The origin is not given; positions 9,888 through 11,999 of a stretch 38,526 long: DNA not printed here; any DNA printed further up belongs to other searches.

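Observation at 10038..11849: DEAD-box helicase homologue in which every ATPase/helicase motif is eroded while the DbpA-type RNA-binding domain and an (RD/RS)n tract are retained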

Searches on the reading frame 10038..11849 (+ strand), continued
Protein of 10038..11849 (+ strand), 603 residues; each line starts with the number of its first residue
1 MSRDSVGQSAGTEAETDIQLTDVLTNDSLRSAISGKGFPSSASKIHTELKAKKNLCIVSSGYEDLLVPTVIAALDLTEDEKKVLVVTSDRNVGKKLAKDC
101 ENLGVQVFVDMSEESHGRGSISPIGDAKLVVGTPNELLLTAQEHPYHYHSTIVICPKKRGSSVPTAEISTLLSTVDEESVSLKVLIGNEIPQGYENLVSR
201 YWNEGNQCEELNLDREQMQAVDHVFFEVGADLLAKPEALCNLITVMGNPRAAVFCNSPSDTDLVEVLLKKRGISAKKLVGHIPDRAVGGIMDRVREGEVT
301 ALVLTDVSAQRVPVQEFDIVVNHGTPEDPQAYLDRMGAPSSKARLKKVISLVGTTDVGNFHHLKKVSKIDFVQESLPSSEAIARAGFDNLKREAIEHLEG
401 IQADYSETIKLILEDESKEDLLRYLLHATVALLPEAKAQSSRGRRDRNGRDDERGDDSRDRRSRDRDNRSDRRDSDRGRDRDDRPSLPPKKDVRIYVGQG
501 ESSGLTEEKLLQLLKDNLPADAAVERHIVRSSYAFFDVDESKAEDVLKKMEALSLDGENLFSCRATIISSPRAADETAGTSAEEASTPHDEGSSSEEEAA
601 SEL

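Call 34: predict_structure(alignment_id=A2)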
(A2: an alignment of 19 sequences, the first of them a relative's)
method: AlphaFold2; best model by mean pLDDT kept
length: 603 residues; sequences in the alignment: 19
mean_pLDDT: 63.4   pTM: 0.42
mean pLDDT of the five models: 63.4, 62.8, 62.4, 62.3, 59.3
residues with pLDDT >= 90: 92; 70-90: 152; 50-70: 129; < 50: 230
segments of 3 or more residues with pLDDT < 50: 1-79, 114-122, 148-162, 173-198, 203-218, 435-442, 444-483, 574-603
pLDDT, mean of each block of 10 residues (from residue 1): 31 29 36 39 47 41 39 43 59 67 65 46 58 61 50 45 50 47 44 47 45 45 92 91 90 93 94 92 89 92 93 91 90 80 85 91 87 90 76 65 59 59 57 47 45 40 42 39 55 83 76 80 78 85 84 78 76 46 36 34 33
secondary structure, 60 per line:
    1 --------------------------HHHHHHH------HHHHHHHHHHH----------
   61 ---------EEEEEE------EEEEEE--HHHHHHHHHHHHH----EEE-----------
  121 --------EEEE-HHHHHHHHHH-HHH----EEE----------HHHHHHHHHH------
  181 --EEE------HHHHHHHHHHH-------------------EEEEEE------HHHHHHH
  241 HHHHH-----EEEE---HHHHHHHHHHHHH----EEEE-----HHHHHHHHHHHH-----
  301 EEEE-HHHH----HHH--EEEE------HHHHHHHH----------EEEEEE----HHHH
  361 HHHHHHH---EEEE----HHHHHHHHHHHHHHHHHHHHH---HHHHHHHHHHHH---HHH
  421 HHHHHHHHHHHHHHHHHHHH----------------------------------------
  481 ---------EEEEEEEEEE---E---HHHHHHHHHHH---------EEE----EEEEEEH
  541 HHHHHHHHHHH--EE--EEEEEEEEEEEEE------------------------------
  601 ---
elements in order: H27-33 H40-50 E70-75 E82-87 H90-102 E107-109 E129-132 H134-143 E152-154 H165-174 E183-185 H192-202 E222-227 H234-245 E251-254 H258-270 E275-278 H284-295 E301-304 H306-309 E319-322 H329-336 E347-352 H357-367 E371-374 H379-399 H403-414 H418-440 E490-499 H507-517 E527-529 E534-539 H540-551 E558-570
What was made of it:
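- With family sequences only, that domain had pLDDT 40-65 (call 34).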

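Call 39: fold_search(model_id=the predicted structure, library=pdb)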
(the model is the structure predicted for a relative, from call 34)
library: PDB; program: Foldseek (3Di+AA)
matches with E <= 10: 1781; with E <= 0.001: 580
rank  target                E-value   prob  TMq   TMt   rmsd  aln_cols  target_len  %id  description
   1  9a76_B                2.5e-15  1.00  0.28  0.33  30.4       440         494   19  Integrative model of LEPA-CSHA by crosslinking MS and deep learning (released 2024-09-18)
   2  5ivl_B                1.5e-14  1.00  0.28  0.40  19.1       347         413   20  CshA Helicase (released 2017-03-22)
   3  7pli_J                2.2e-14  1.00  0.24  0.31  22.1       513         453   14  DEAD-box helicase DbpA bound to single stranded RNA and ADP/BeF3 (released 2022-09-07)
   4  7pli_A                2.4e-14  1.00  0.24  0.32  22.0       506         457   13  DEAD-box helicase DbpA bound to single stranded RNA and ADP/BeF3 (released 2022-09-07)
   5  5ivl_A                8.3e-14  1.00  0.28  0.40  19.1       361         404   17  CshA Helicase (released 2017-03-22)
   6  7pli_B                1.4e-13  1.00  0.24  0.31  22.0       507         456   13  DEAD-box helicase DbpA bound to single stranded RNA and ADP/BeF3 (released 2022-09-07)
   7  7pmq_A                3.1e-13  1.00  0.24  0.31  21.9       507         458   13  DEAD-box helicase DbpA in the active conformation bound to a hairpin loop RNA and ADP/BeF3 (released 2022-09-14)
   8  7pli_F                3.1e-13  1.00  0.24  0.31  21.9       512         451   13  DEAD-box helicase DbpA bound to single stranded RNA and ADP/BeF3 (released 2022-09-07)
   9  3i32                  5.6e-13  1.00  0.27  0.56  16.9       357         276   18  Dimeric structure of a Hera helicase fragment including the C-terminal RecA domain, the dimerization domain, and the RNA (released 2009-09-22)
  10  1hv8_A                6.3e-13  1.00  0.25  0.40  13.5       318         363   16  CRYSTAL STRUCTURE OF A DEAD BOX PROTEIN FROM THE HYPERTHERMOPHILE METHANOCOCCUS JANNASCHII (released 2001-02-21)
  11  7pli_I                6.3e-13  1.00  0.24  0.31  21.9       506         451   13  DEAD-box helicase DbpA bound to single stranded RNA and ADP/BeF3 (released 2022-09-07)
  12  7pmq_D                6.7e-13  1.00  0.24  0.31  22.4       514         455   13  DEAD-box helicase DbpA in the active conformation bound to a hairpin loop RNA and ADP/BeF3 (released 2022-09-14)
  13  7pmm_B                2.2e-12  1.00  0.24  0.32  22.2       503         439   13  DEAD-box helicase DbpA in the active conformation bound to a ss/dsRNA junction and ADP/BeF3 (released 2022-09-14)
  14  3eaq_B                2.6e-12  1.00  0.27  0.70   6.1       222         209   24  Novel dimerization motif in the DEAD box RNA helicase Hera form 2, complete dimer, symmetric (released 2008-12-09)
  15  5gi4_B                2.6e-12  1.00  0.27  0.65   7.0       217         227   19  DEAD-box RNA helicase (released 2017-05-31)
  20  3eaq_A                8.7e-12  1.00  0.27  0.72   6.4       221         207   23  Novel dimerization motif in the DEAD box RNA helicase Hera form 2, complete dimer, symmetric (released 2008-12-09)
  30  3ear_A                2.4e-11  1.00  0.28  0.74   4.7       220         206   24  Novel dimerization motif in the DEAD box RNA helicase Hera: form 1, partial dimer (released 2008-12-09)
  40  3eas_A                5.9e-11  1.00  0.28  0.75   4.7       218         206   25  Novel dimerization motif in the DEAD box RNA helicase Hera: form 1, complete dimer, asymmetric (released 2008-12-09)
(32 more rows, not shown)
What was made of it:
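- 11166..11360 (+): Three-helix domain (aa 377-441) equivalent to the dimerisation domain of Hera, DeaD and CshA. Foldseek TM 0.70-0.75 to Hera RecA2+DD entries 3eaq, 3ear and 3eas (call 39).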

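Call 58: find_homologous_proteins(query=L056:5491-7323:+, max_evalue=1e-10)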
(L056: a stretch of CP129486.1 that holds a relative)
Query L056:5491-7323:+ (611 aa): 185 proteins with E <= 1e-10 among 8000 candidates; the best 120 are listed.
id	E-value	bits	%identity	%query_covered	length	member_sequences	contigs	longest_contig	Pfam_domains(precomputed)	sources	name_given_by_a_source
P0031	0.0e+0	1322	100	100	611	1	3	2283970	PF00270.36,PF03880.22,PF00271.38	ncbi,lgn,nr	ncbi:MAG: DEAD/DEAH box helicase [Bdellovibrionota bacterium]|nr:MAG: DEAD/DEAH box helicase [Bdello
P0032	1.3e-253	861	74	71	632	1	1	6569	PF00270.36,PF03880.22,PF00271.38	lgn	-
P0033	1.2e-120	422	39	93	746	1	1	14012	PF00270.36,PF00271.38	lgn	-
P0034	4.3e-119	417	37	95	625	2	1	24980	PF00270.36,PF03880.22,PF00271.38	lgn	-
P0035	6.6e-95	337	33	94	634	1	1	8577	PF00270.36,PF00271.38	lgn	-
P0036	1.6e-89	319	35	71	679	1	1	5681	PF03880.22,PF00271.38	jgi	jgi:ATP-dependent RNA helicase DeaD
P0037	1.8e-87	312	33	87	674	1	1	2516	PF03880.22,PF00271.38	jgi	jgi:ATP-dependent RNA helicase DeaD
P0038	6.8e-82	294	35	68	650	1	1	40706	PF00271.38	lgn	-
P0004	5.9e-81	291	37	57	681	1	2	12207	PF03880.22,PF00271.38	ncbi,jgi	jgi:ATP-dependent RNA helicase DeaD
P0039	7.0e-81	291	32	90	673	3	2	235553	PF03880.22,PF00271.38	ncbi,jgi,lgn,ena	-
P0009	1.8e-80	289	37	57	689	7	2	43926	PF03880.22,PF00271.38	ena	-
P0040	5.2e-80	288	36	63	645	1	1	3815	PF03880.22,PF00271.38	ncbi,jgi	jgi:ATP-dependent RNA helicase DeaD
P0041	6.4e-80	287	42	46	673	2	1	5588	PF03880.22,PF00271.38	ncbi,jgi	jgi:superfamily II DNA/RNA helicase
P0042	1.7e-79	286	37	61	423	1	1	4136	PF00271.38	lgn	-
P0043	3.1e-78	282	47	34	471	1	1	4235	PF03880.22,PF00271.38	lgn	-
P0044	5.2e-77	278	38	65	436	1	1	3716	PF03880.22,PF00271.38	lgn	-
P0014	3.6e-75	272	46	35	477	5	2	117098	PF03880.22,PF00271.38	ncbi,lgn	-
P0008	4.6e-75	271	46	35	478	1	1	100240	PF03880.22,PF00271.38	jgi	jgi:superfamily II DNA/RNA helicase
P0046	1.0e-74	270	36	64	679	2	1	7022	PF03880.22,PF00271.38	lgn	-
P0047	1.1e-74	270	37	65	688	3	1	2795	PF03880.22,PF00271.38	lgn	-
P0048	1.2e-74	270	42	37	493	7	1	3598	PF03880.22,PF00271.38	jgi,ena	-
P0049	4.3e-74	268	35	64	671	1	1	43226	PF03880.22,PF00271.38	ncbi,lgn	-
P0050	2.2e-73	266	39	63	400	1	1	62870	PF03880.22,PF00271.38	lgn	-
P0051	9.7e-73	264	29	21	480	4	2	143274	PF03880.22,PF00271.38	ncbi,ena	-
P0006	2.2e-72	263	33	20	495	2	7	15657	PF03880.22,PF00271.38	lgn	-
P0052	2.5e-72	262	44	38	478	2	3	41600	PF03880.22,PF00271.38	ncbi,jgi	ncbi:MAG: hypothetical protein RIS36_932 [Pseudomonadota bacterium]|jgi:superfamily II DNA/RNA helic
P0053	7.4e-72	261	45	35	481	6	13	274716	PF03880.22,PF00271.38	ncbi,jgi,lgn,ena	jgi:superfamily II DNA/RNA helicase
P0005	5.4e-71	258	34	26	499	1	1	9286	PF03880.22,PF00271.38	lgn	-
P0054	1.7e-70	256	27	21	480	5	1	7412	PF03880.22,PF00271.38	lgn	-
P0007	1.8e-70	256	46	35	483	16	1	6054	PF03880.22,PF00271.38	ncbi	-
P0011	2.0e-70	256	33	16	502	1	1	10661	PF03880.22,PF00271.38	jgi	jgi:hypothetical protein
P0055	2.4e-70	256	38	42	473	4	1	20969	PF03880.22,PF00271.38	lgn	-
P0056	5.4e-70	255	44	38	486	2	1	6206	PF03880.22,PF00271.38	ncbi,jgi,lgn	jgi:superfamily II DNA/RNA helicase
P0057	8.1e-70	254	46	35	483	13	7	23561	PF03880.22,PF00271.38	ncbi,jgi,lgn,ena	jgi:superfamily II DNA/RNA helicase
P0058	1.9e-69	253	34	21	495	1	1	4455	PF03880.22,PF00271.38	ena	-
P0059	3.2e-69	252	47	35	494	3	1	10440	PF03880.22,PF00271.38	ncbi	-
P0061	4.3e-69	252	46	35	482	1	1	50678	PF03880.22,PF00271.38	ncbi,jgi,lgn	ncbi:MAG: hypothetical protein RL518_2505 [Pseudomonadota bacterium]|jgi:superfamily II DNA/RNA heli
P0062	1.4e-68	250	46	35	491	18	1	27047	PF03880.22,PF00271.38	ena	-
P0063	4.4e-68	248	44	35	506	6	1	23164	PF03880.22,PF00271.38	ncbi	-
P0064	6.4e-68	248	45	35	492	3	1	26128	PF03880.22,PF00271.38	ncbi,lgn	-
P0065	2.3e-67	246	45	35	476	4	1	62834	PF03880.22,PF00271.38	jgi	jgi:superfamily II DNA/RNA helicase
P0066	2.6e-67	246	45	35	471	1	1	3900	PF03880.22,PF00271.38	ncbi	-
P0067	6.5e-67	245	46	35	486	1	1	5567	PF03880.22,PF00271.38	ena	-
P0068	8.5e-67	244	34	62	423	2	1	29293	PF03880.22,PF00271.38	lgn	-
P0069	9.8e-67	244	42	35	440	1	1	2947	PF03880.22,PF00271.38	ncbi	-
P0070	1.4e-66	243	45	35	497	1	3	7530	PF03880.22,PF00271.38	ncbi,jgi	jgi:ATP-dependent RNA helicase DeaD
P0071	1.7e-65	240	34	62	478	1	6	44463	PF03880.22,PF00271.38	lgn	-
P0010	3.4e-65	239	44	35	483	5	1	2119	PF03880.22,PF00271.38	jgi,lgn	jgi:superfamily II DNA/RNA helicase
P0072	8.5e-65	238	45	35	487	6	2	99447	PF03880.22,PF00271.38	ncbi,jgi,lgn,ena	jgi:superfamily II DNA/RNA helicase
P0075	9.4e-64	234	47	35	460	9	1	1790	PF03880.22,PF00271.38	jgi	-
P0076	2.0e-63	233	43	35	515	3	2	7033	PF03880.22,PF00271.38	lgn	-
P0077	4.4e-63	232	31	18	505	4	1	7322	PF03880.22,PF00271.38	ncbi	-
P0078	5.4e-63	232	42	35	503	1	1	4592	PF03880.22,PF00271.38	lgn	-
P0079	6.9e-63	231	33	68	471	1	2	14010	PF03880.22,PF00271.38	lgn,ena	-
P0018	8.6e-63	231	43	41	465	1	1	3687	PF03880.22,PF00271.38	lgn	-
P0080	1.6e-62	230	33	62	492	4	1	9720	PF03880.22,PF00271.38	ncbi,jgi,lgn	jgi:ATP-dependent RNA helicase DeaD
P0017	1.8e-62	230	44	35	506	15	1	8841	PF03880.22,PF00271.38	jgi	jgi:hypothetical protein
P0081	3.8e-62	229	42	37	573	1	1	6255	PF03880.22,PF00271.38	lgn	-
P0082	5.5e-62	228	43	35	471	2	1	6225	PF03880.22,PF00271.38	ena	-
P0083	1.4e-61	227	42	37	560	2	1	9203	PF03880.22,PF00271.38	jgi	jgi:hypothetical protein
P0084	1.8e-61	227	26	98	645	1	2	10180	PF00270.36,PF00271.38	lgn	-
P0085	2.5e-61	226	45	35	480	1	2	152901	PF03880.22,PF00271.38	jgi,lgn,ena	-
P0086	5.1e-61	225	32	68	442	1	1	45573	PF03880.22,PF00271.38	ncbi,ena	-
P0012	1.6e-60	223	44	35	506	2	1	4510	PF03880.22,PF00271.38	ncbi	-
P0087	1.6e-60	223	27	95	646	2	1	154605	PF00270.36,PF00271.38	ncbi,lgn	-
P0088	1.7e-60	223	37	66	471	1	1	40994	PF03880.22,PF00271.38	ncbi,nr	ncbi:MAG: DbpA RNA binding domain-containing protein [Deltaproteobacteria bacterium]|nr:DbpA RNA bin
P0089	4.0e-60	222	34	60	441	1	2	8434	PF03880.22,PF00271.38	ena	-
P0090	4.7e-60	222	38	36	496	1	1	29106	PF03880.22,PF00271.38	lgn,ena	-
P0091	3.0e-58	216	36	61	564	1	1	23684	PF03880.22,PF00271.38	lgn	-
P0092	2.6e-57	213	42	35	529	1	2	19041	PF03880.22,PF00271.38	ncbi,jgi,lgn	jgi:ATP-dependent RNA helicase DeaD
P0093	1.2e-56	211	42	35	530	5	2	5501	PF03880.22,PF00271.38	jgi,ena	-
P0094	1.4e-56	210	35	63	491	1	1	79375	PF03880.22,PF00271.38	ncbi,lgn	-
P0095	1.7e-55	207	43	35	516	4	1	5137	PF03880.22,PF00271.38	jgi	jgi:hypothetical protein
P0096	1.9e-54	203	35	17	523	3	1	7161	PF03880.22,PF00271.38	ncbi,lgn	-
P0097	8.7e-54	201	33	65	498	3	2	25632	PF03880.22,PF00271.38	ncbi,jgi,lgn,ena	jgi:superfamily II DNA/RNA helicase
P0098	9.2e-52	195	40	35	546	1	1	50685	PF03880.22,PF00271.38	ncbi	-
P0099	2.4e-51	193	33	65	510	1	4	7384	PF03880.22,PF00271.38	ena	-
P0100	2.9e-51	193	39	35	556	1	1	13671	PF03880.22,PF00271.38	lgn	-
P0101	4.2e-37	146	27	55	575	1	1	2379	PF00270.36,PF03880.22,PF00271.38,PF04851.22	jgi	jgi:ATP-dependent RNA helicase DeaD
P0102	3.2e-31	127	27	58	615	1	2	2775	PF00270.36,PF03880.22,PF28538.1,PF00271.38,PF04851.22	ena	-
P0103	2.6e-27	114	25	65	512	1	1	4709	PF00270.36,PF00271.38,PF04851.22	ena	-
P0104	7.1e-27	112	24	68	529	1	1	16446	PF00270.36,PF00271.38,PF04851.22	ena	-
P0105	7.2e-27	112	28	67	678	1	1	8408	PF00270.36,PF00271.38,PF04851.22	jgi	jgi:ATP-dependent RNA helicase DeaD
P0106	2.8e-26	110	24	58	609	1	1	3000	PF00270.36,PF03880.22,PF28538.1,PF00271.38,PF04851.22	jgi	jgi:ATP-dependent RNA helicase DeaD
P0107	1.9e-23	101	24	74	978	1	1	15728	PF00270.36,PF03880.22,PF00271.38,PF04851.22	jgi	-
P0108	1.9e-21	94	25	73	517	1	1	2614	PF00270.36,PF00271.38,PF04851.22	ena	-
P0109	2.3e-21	94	25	70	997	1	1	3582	PF00270.36,PF03880.22,PF00271.38,PF04851.22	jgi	jgi:ATP-dependent RNA helicase DeaD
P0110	4.7e-21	93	25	54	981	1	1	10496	PF00270.36,PF03880.22,PF00271.38,PF04851.22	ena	-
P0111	1.0e-20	92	24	54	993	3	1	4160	PF00270.36,PF03880.22,PF00271.38,PF04851.22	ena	-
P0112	2.0e-20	91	27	55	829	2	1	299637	PF00270.36,PF00271.38,PF04851.22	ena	-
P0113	2.6e-20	91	27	55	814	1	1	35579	PF00270.36,PF00271.38,PF04851.22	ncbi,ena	-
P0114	2.7e-20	91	23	67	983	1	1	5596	PF00270.36,PF03880.22,PF00271.38,PF04851.22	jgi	jgi:ATP-dependent RNA helicase DeaD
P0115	4.9e-20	90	27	57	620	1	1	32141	PF00270.36,PF00271.38,PF04851.22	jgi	jgi:superfamily II DNA/RNA helicase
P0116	5.0e-20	90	23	67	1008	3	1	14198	PF00270.36,PF03880.22,PF00271.38,PF04851.22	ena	-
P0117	5.1e-20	90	24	72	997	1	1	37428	PF00270.36,PF03880.22,PF00271.38,PF04851.22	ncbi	-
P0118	6.6e-20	89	23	54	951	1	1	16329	PF00270.36,PF03880.22,PF00271.38,PF04851.22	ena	-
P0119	1.5e-19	88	24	54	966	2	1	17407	PF00270.36,PF03880.22,PF00271.38,PF04851.22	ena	-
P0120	2.4e-19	88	25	55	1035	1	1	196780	PF00270.36,PF03880.22,PF00271.38,PF04851.22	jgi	jgi:ATP-dependent RNA helicase DeaD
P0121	6.5e-19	86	24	54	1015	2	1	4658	PF00270.36,PF03880.22,PF00271.38,PF04851.22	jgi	-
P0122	6.7e-19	86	24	57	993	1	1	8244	PF00270.36,PF03880.22,PF00271.38,PF04851.22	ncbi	-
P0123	1.6e-18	85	23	65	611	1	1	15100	PF00270.36,PF03880.22,PF00271.38,PF04851.22,PF25399.2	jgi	jgi:ATP-dependent RNA helicase DeaD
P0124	1.6e-18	85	27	54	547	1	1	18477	PF00270.36,PF00271.38,PF04851.22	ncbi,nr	ncbi:MAG TPA: DEAD/DEAH box helicase [Dongiaceae bacterium]|nr:DEAD/DEAH box helicase [Dongiaceae ba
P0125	1.6e-18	85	25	57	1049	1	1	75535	PF00270.36,PF00271.38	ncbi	-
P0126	1.7e-18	85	25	57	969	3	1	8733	PF00270.36,PF03880.22,PF00271.38,PF04851.22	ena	-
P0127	2.3e-18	84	26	50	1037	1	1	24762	PF00270.36,PF00271.38,PF04851.22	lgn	-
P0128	2.4e-18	84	24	55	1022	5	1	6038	PF00270.36,PF00271.38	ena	-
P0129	2.4e-18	84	24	55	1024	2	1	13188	PF00270.36,PF00271.38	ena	-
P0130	3.5e-18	84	26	79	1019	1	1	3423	PF00270.36,PF03880.22,PF00271.38,PF04851.22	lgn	-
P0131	4.8e-18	83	28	54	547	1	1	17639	PF00270.36,PF00271.38,PF04851.22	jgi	-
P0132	1.7e-17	81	25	57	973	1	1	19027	PF00270.36,PF03880.22,PF00271.38,PF04851.22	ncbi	-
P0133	5.2e-17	80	26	55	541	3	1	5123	PF00270.36,PF00271.38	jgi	jgi:superfamily II DNA/RNA helicase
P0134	5.9e-17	80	26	57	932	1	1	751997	PF00270.36,PF00271.38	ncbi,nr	ncbi:DEAD/DEAH box helicase [Streptomyces sp. WAC 06783]|nr:DEAD/DEAH box helicase [Streptomyces sp.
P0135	1.3e-16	78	24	61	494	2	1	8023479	PF00270.36,PF00271.38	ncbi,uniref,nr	ncbi:ATP-dependent RNA helicase [Penicillium fimorum]|uniref:ATP-dependent rRNA helicase RRP3 n=1 Ta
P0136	1.4e-16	78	26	52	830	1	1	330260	PF00270.36,PF00271.38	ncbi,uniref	ncbi:DEAD/DEAH box helicase [Streptomyces sp. NPDC046939]|uniref:DEAD/DEAH box helicase n=1 Tax=Stre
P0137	1.9e-16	78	28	32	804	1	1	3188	PF00270.36,PF03880.22,PF00271.38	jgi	jgi:ATP-dependent RNA helicase DeaD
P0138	2.7e-16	77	26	55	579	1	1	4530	PF00270.36,PF00271.38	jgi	jgi:superfamily II DNA/RNA helicase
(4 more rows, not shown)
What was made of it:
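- Family members score at least 193 bits and canonical helicases at most 146 bits (call 58).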

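Call 60: search_protein_representatives(alignment_id=A2)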
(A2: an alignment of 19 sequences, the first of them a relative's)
Query: 19 sequences, 461 profile positions. Proteins with E-value up to 0.001 (for the whole library): 33549; up to 1e-10: 9261; up to 1e-30: 464. The best 150 are listed.
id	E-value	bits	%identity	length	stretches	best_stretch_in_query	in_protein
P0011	5.7e-191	651.8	-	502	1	13-460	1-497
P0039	2.9e-175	600.0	-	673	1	5-459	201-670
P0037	1.1e-155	535.4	-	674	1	6-460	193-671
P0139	1.9e-145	501.7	-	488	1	12-451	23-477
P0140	6.3e-138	476.9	-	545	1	9-447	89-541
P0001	2.2e-136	471.8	-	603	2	4-249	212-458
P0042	3.2e-135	468.0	-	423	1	4-432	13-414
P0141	3.8e-135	467.8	-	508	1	8-439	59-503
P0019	5.9e-134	463.8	-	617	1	4-442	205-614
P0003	5.3e-133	460.7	-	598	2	4-245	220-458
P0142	2.7e-132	458.4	-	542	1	7-452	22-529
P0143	1.2e-131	456.2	-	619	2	4-285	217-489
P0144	1.2e-131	456.2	-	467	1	4-437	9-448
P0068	1.3e-131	456.1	-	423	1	7-440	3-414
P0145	1.3e-130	452.8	-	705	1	10-440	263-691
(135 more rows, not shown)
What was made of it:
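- On Bdellovibrionota 'NSPSD' pseudo-helicase family (defined here): It scores 472 bits against the family profile (call 60).
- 464 clusters reach E<=1e-30 (call 60).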

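Call 77: search_protein_families(library=padloc, proteins=[window:10038-11849:+], max_evalue=0.01)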
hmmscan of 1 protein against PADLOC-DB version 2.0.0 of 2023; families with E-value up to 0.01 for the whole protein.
window:10038-11849:+ (603 aa): 0 families
